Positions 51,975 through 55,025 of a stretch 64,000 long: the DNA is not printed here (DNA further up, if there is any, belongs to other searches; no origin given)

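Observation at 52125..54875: Permuted SARP architecture: P-loop STAND-like NTPase at the N-terminus, wHTH+BTAD at the C-terminus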

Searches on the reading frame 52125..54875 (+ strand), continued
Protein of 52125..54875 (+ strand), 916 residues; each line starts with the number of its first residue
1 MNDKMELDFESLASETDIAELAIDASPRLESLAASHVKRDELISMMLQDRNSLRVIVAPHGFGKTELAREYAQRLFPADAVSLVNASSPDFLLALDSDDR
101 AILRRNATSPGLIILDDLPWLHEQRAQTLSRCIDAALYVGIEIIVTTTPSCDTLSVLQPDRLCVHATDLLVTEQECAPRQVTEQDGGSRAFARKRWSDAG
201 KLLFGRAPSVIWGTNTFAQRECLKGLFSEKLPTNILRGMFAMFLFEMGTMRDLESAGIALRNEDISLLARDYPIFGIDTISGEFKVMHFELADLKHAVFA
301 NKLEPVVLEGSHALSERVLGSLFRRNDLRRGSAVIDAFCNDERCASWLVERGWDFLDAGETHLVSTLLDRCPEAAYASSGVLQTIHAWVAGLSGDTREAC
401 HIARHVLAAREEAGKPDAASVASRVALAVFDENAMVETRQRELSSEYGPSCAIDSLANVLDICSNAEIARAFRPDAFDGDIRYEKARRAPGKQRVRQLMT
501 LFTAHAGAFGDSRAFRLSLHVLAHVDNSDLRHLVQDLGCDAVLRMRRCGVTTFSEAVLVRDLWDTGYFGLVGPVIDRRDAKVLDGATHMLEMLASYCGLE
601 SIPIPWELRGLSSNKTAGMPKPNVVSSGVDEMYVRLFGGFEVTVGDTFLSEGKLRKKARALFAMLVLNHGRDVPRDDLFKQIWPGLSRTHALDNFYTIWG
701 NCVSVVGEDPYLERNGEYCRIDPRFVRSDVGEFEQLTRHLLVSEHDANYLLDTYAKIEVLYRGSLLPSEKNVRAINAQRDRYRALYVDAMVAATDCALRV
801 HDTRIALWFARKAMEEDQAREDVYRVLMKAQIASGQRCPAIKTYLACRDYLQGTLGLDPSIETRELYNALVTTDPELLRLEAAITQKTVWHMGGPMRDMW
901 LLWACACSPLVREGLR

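Call 61: find_homologous_proteins(query=A3, max_evalue=1e-40)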
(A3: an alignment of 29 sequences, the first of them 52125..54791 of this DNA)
Query A3 (29 sequences) (889 aa, profile of the alignment): 41 proteins with E <= 1e-40 among 8000 candidates.
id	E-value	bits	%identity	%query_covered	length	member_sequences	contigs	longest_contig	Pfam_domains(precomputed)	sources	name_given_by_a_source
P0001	1.8e-269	915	99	100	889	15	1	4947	PF03704.24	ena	-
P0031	1.6e-266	905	31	41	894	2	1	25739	PF03704.24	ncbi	-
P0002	2.0e-264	898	90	100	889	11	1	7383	PF03704.24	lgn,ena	-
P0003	5.8e-262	890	81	100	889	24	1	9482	PF03704.24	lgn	-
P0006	6.1e-262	890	75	100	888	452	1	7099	PF03704.24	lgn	-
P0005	6.3e-260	884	76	100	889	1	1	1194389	PF03704.24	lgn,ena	-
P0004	1.2e-256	873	76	100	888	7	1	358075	PF03704.24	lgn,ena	-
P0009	1.4e-252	859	69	96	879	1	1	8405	PF03704.24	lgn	-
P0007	2.0e-251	855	73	100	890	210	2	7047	PF03704.24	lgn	-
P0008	1.9e-250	852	70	98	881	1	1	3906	PF03704.24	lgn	-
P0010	3.6e-249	848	65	97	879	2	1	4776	PF03704.24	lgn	-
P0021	2.1e-248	845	59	96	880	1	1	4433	PF03704.24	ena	-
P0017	5.3e-248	844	59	97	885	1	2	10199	PF03704.24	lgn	-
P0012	4.9e-247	841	65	98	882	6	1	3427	PF03704.24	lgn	-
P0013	1.2e-246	840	65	96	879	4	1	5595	PF03704.24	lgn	-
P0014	1.0e-245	837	65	96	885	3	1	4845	PF03704.24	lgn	-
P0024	6.4e-245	834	45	95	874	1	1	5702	PF03704.24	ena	-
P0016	7.8e-245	834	63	97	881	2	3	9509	PF03704.24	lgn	-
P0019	1.3e-243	830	58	97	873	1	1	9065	PF03704.24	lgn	-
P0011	3.5e-243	828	66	96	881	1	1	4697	PF03704.24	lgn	-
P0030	9.8e-243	827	32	28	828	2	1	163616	PF03704.24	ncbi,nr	ncbi:MAG: BTAD domain-containing putative transcriptional regulator [Coriobacteriia bacterium]|nr:BT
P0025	5.2e-241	821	46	88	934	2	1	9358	PF03704.24,PF13191.13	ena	-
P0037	6.9e-241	821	31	28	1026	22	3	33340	PF03704.24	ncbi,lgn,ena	-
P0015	3.0e-240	818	64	97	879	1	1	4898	PF03704.24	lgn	-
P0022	3.6e-240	818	58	96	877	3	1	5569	PF03704.24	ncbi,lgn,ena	-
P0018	1.1e-239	817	60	96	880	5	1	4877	PF03704.24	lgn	-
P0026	5.9e-239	814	45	95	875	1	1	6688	PF03704.24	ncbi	-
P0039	1.1e-237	810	29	28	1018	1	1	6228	PF03704.24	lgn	-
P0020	1.2e-237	810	60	96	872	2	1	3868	PF03704.24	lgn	-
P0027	1.8e-237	809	44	97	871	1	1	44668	PF03704.24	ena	-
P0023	5.9e-235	801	57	96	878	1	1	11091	PF03704.24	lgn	-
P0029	2.3e-232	792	42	97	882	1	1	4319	PF03704.24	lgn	-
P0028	8.6e-232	790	44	96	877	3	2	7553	PF03704.24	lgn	-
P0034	4.3e-200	686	28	27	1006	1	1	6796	PF03704.24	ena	-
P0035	2.5e-195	670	30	27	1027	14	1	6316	PF03704.24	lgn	-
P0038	1.0e-190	654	30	28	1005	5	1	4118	PF03704.24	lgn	-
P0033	7.3e-190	652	28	30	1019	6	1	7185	PF03704.24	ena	-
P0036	3.0e-185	636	27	28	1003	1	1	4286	PF03704.24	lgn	-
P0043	3.6e-181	623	30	29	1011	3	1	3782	PF03704.24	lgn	-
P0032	5.1e-168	579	30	28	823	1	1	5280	PF03704.24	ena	-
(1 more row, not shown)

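Call 68: find_homologous_proteins(query=A4, max_evalue=1e-20)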
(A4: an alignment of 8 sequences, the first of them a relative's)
Query A4 (8 sequences) (905 aa, profile of the alignment): 529 proteins with E <= 1e-20 among 8000 candidates; the best 120 are listed.
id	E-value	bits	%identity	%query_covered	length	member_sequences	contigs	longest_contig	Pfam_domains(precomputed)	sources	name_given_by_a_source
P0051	1.2e-265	903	100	100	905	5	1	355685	PF03704.24,PF25873.1,PF00486.35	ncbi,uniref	ncbi:BTAD domain-containing putative transcriptional regulator [Streptomyces sp. NPDC096132]|uniref:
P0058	1.2e-261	889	89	100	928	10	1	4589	PF03704.24,PF25873.1,PF00486.35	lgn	-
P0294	8.1e-254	863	90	100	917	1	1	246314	PF03704.24,PF25873.1,PF00486.35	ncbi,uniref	ncbi:BTAD domain-containing putative transcriptional regulator [Streptomyces sp. NPDC051677]|uniref:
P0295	4.9e-249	848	93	98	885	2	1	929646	PF03704.24,PF25873.1,PF00486.35,PF13401.13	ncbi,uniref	ncbi:BTAD domain-containing putative transcriptional regulator [Streptomyces sp. NPDC006872]|uniref:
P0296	3.1e-242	825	91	98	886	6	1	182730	PF03704.24,PF25873.1,PF00486.35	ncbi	ncbi:BTAD domain-containing putative transcriptional regulator [Streptomyces sp. NPDC001858]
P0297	6.7e-241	821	88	100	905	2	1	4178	PF03704.24,PF25873.1,PF00486.35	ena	-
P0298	2.2e-240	819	90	100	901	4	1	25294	PF03704.24,PF25873.1,PF00486.35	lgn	-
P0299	2.6e-231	789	89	98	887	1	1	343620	PF03704.24,PF25873.1,PF00486.35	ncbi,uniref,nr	ncbi:BTAD domain-containing putative transcriptional regulator [Streptomyces sp. A012304]|uniref:BTA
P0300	5.2e-230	785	88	98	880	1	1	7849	PF03704.24,PF25873.1,PF00486.35,PF13401.13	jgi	jgi:DNA-binding SARP family transcriptional activator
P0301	1.1e-223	764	84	100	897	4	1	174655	PF03704.24,PF25873.1,PF00486.35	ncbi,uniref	ncbi:BTAD domain-containing putative transcriptional regulator [Streptomyces adustus]|uniref:BTAD do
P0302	5.1e-223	761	83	100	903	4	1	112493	PF03704.24,PF25873.1,PF00486.35,PF13401.13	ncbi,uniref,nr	ncbi:BTAD domain-containing putative transcriptional regulator [Streptomyces triticiradicis]|uniref:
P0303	2.3e-222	759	83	100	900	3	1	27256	PF03704.24,PF25873.1,PF00486.35,PF13401.13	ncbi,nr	ncbi:BTAD domain-containing putative transcriptional regulator [Streptomyces populi]|nr:BTAD domain-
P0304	7.4e-221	754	83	100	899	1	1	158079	PF03704.24,PF25873.1,PF00486.35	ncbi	ncbi:BTAD domain-containing putative transcriptional regulator [Streptomyces sp. NPDC001443]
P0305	2.1e-219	749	83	100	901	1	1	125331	PF03704.24,PF25873.1,PF00486.35,PF13401.13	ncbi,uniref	ncbi:BTAD domain-containing putative transcriptional regulator [Streptomyces sp. NPDC058751]|uniref:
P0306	9.0e-218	744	82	98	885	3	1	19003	PF03704.24,PF25873.1,PF00486.35,PF13401.13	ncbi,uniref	ncbi:BTAD domain-containing putative transcriptional regulator [Streptomyces sp. NPDC059766]|uniref:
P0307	1.2e-217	744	82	100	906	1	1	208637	PF03704.24,PF25873.1,PF00486.35,PF13401.13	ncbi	ncbi:BTAD domain-containing putative transcriptional regulator [Streptomyces populi]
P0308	1.1e-187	644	68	100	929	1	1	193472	PF03704.24,PF25873.1,PF00486.35,PF13401.13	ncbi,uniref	ncbi:BTAD domain-containing putative transcriptional regulator [Streptomyces sp. NPDC052236]|uniref:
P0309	3.5e-181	623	31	38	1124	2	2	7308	PF03704.24,PF25873.1,PF13401.13,PF13191.13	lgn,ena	-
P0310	1.2e-152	528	68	84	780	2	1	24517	PF03704.24,PF25873.1,PF00486.35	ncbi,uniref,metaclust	ncbi:BTAD domain-containing putative transcriptional regulator, partial [Streptomyces odonnellii]|un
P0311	2.9e-148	514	28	36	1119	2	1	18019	PF03704.24,PF25873.1,PF13646.13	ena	-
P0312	4.3e-140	487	32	32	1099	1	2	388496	PF03704.24,PF25873.1,PF13424.13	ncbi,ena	-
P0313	4.5e-139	483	37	60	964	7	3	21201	PF03704.24,PF25873.1,PF00486.35,PF13401.13,PF07719.24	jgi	-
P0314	6.2e-138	480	41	49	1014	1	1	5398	PF03704.24,PF25873.1,PF00486.35,PF13401.13,PF13191.13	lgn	-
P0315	4.8e-137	477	37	40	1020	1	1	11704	PF03704.24,PF25873.1,PF13401.13,PF13191.13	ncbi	-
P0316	4.9e-137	477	38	56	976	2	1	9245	PF03704.24,PF25873.1,PF00486.35,PF13401.13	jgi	jgi:DNA-binding SARP family transcriptional activator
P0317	5.7e-137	477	39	49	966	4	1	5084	PF03704.24,PF25873.1,PF00486.35,PF13401.13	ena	-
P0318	4.1e-135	470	39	50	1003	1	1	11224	PF03704.24,PF25873.1,PF00486.35,PF13401.13,PF13191.13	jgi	jgi:DNA-binding SARP family transcriptional activator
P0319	9.9e-135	469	51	98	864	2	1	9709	PF03704.24,PF25873.1,PF00486.35,PF13401.13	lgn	-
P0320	1.1e-134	469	38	48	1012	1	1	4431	PF03704.24,PF25873.1,PF00486.35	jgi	jgi:DNA-binding SARP family transcriptional activator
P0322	1.8e-133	465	51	26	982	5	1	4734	PF03704.24,PF25873.1,PF00486.35,PF13401.13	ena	-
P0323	3.3e-133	464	37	48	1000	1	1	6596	PF03704.24,PF25873.1,PF00486.35,PF13401.13,PF13191.13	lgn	-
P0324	5.2e-133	463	39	48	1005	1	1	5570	PF03704.24,PF25873.1,PF00486.35,PF13401.13,PF13191.13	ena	-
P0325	5.6e-133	463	38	50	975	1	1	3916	PF03704.24,PF25873.1,PF00486.35,PF13401.13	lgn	-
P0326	6.6e-133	463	37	35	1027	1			PF03704.24,PF25873.1,PF00486.35,PF13401.13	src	-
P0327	2.4e-132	461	41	53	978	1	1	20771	PF03704.24,PF25873.1,PF00486.35,PF13401.13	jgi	jgi:DNA-binding SARP family transcriptional activator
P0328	3.3e-132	461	40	53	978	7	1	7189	PF03704.24,PF25873.1,PF00486.35,PF13401.13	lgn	-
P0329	4.0e-131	457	39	49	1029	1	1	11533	PF03704.24,PF25873.1,PF00486.35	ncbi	-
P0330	6.7e-131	456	38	52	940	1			PF03704.24,PF25873.1,PF00486.35,PF13401.13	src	-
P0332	7.1e-131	456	46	50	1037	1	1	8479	PF03704.24,PF25873.1,PF00486.35,PF13401.13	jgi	-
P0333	8.1e-131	456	39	49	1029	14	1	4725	PF03704.24,PF25873.1,PF00486.35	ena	-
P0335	2.1e-130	455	43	26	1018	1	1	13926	PF03704.24,PF25873.1,PF13401.13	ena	-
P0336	1.7e-129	452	36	50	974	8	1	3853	PF03704.24,PF25873.1,PF00486.35,PF13401.13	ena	-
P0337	2.0e-129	452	29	33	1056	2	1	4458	PF03704.24,PF25873.1,PF00486.35,PF13401.13,PF20703.4,PF13191.13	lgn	-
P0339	5.2e-128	447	40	49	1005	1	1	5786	PF03704.24,PF25873.1,PF00486.35,PF13401.13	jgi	-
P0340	1.5e-127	445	36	56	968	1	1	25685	PF03704.24,PF25873.1,PF13401.13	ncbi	ncbi:MAG: BTAD domain-containing putative transcriptional regulator [Gaiellaceae bacterium]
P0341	6.0e-127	443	38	50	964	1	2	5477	PF03704.24,PF25873.1,PF00486.35,PF13401.13,PF25199.2,PF13191.13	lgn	-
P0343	1.6e-123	432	44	33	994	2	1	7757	PF03704.24,PF25873.1,PF00486.35,PF13401.13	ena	-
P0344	2.6e-123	431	37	35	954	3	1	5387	PF03704.24,PF25873.1,PF00486.35,PF13401.13,PF13191.13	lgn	-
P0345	5.6e-123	430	37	48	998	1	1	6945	PF03704.24,PF25873.1,PF00486.35,PF13401.13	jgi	jgi:DNA-binding SARP family transcriptional activator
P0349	1.4e-120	422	34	58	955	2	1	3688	PF03704.24,PF25873.1,PF00486.35,PF13401.13,PF13191.13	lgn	-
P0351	2.1e-120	422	38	49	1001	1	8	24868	PF03704.24,PF25873.1,PF00486.35,PF13401.13,PF13191.13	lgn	-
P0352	2.3e-119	418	33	27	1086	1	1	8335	PF03704.24,PF25873.1,PF13401.13,PF13191.13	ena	-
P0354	1.8e-118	415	40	49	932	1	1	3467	PF03704.24,PF25873.1,PF00486.35,PF13401.13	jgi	jgi:DNA-binding SARP family transcriptional activator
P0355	2.4e-118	415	36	34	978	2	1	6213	PF03704.24,PF25873.1,PF00486.35,PF13401.13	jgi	jgi:DNA-binding SARP family transcriptional activator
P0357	1.3e-116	409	39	56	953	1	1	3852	PF03704.24,PF25873.1,PF00486.35,PF13401.13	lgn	-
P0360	4.8e-116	407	40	33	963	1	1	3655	PF03704.24,PF25873.1,PF00486.35,PF13401.13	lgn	-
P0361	3.1e-114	401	38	57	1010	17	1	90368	PF03704.24,PF25873.1,PF13604.13,PF00486.35,PF13401.13,PF25199.2,PF13191.13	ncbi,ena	-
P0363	5.7e-113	397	36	60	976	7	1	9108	PF03704.24,PF25873.1,PF00486.35,PF13401.13,PF13428.13,PF25199.2,PF13191.13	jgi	jgi:DNA-binding SARP family transcriptional activator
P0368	1.7e-110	389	34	26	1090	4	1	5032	PF03704.24,PF25873.1,PF13401.13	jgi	jgi:ATP/maltotriose-dependent transcriptional regulator MalT/DNA-binding SARP family transcriptional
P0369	1.4e-109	386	28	26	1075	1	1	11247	PF03704.24,PF25873.1,PF09976.16,PF00515.35,PF13424.13,PF00486.35,PF07719.24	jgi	jgi:ATP/maltotriose-dependent transcriptional regulator MalT/DNA-binding SARP family transcriptional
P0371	2.8e-109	385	41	49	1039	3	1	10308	PF03704.24,PF25873.1,PF00486.35,PF13401.13,PF13191.13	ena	-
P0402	1.3e-102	363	38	32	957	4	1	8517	PF03704.24,PF25873.1,PF00486.35,PF13401.13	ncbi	-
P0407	6.6e-102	360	34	27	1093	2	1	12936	PF03704.24,PF25873.1,PF00486.35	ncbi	-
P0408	8.4e-102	360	32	70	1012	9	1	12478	PF03704.24,PF25873.1,PF00486.35,PF13191.13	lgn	-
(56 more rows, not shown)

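Call 73: search_protein_families(library=padloc, proteins=[window:52125-54791:+], max_evalue=0.01)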
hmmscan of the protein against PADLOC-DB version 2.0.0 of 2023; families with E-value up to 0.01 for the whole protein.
window:52125-54791:+ (889 aa): 0 families

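Call 85: find_encoding_contigs(protein=P0051, flank=9000, max_places=1)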
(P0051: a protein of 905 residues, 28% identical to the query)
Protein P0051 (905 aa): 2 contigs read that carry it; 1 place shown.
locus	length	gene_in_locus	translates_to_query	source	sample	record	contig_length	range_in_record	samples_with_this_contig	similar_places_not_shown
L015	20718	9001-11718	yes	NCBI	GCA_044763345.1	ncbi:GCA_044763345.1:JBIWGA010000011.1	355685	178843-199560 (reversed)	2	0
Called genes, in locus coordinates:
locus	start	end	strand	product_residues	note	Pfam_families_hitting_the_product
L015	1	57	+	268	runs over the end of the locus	PF00753:Lactamase_B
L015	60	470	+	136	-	PF12680:SnoaL_2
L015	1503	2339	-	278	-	PF00106:adh_short, PF01370:Epimerase (weak), PF08659:KR (weak), PF13561:adh_short_C2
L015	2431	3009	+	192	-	PF00440:TetR_N, PF21597:TetR_C_43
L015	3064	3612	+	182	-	PF00440:TetR_N, PF21597:TetR_C_43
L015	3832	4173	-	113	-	-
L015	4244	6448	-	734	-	PF02065:Melibiase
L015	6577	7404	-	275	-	PF13404:HTH_AsnC-type, PF13412:HTH_24, PF12840:HTH_20 (faint), PF13404:HTH_AsnC-type (weak), PF13412:HTH_24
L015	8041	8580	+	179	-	PF01878:EVE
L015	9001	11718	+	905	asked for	PF25873:WHD_MalT, PF00486:Trans_reg_C (weak), PF03704:BTAD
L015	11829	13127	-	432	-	PF12773:DZR (faint), PF13240:Zn_Ribbon_1 (faint), PF25302:NADase_transloc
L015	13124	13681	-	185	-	PF09684:Tail_P2_I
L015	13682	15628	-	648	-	-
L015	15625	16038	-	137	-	PF04965:GPW_gp25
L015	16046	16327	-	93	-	PF05488:PAAR_motif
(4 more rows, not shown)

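Call 86: find_encoding_contigs(protein=P0073, flank=7000, max_places=1)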
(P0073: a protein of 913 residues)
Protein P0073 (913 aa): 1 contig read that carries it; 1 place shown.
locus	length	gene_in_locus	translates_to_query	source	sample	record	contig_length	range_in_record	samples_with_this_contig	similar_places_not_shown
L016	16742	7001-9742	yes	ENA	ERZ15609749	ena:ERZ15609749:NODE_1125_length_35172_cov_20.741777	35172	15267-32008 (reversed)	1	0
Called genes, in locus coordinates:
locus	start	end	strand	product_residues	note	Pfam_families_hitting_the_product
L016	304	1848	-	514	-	PF00682:HMGL-like, PF22617:HCS_D2, PF08502:LeuA_dimer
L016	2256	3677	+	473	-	PF00285:Citrate_synt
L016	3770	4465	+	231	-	-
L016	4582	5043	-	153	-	-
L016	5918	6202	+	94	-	PF13560:HTH_31, PF01381:HTH_3, PF12844:HTH_19 (weak)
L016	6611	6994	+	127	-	-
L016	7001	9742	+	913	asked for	PF03704:BTAD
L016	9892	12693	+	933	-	PF07517:SecA_DEAD, PF01043:SecA_PP_bind, PF21090:P-loop_SecA, PF07516:SecA_SW, PF02810:SEC-C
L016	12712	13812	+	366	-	PF03462:PCRF, PF00472:RF-1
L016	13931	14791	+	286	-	PF00456:Transketolase_N, PF13292:DXP_synthase_N (weak), PF00676:E1_dh (weak)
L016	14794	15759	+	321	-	PF02779:Transket_pyr, PF02780:Transketolase_C, PF22613:Transketolase_C_1 (weak)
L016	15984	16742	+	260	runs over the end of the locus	PF00005:ABC_tran, PF02463:SMC_N (faint), PF13304:AAA_21 (faint)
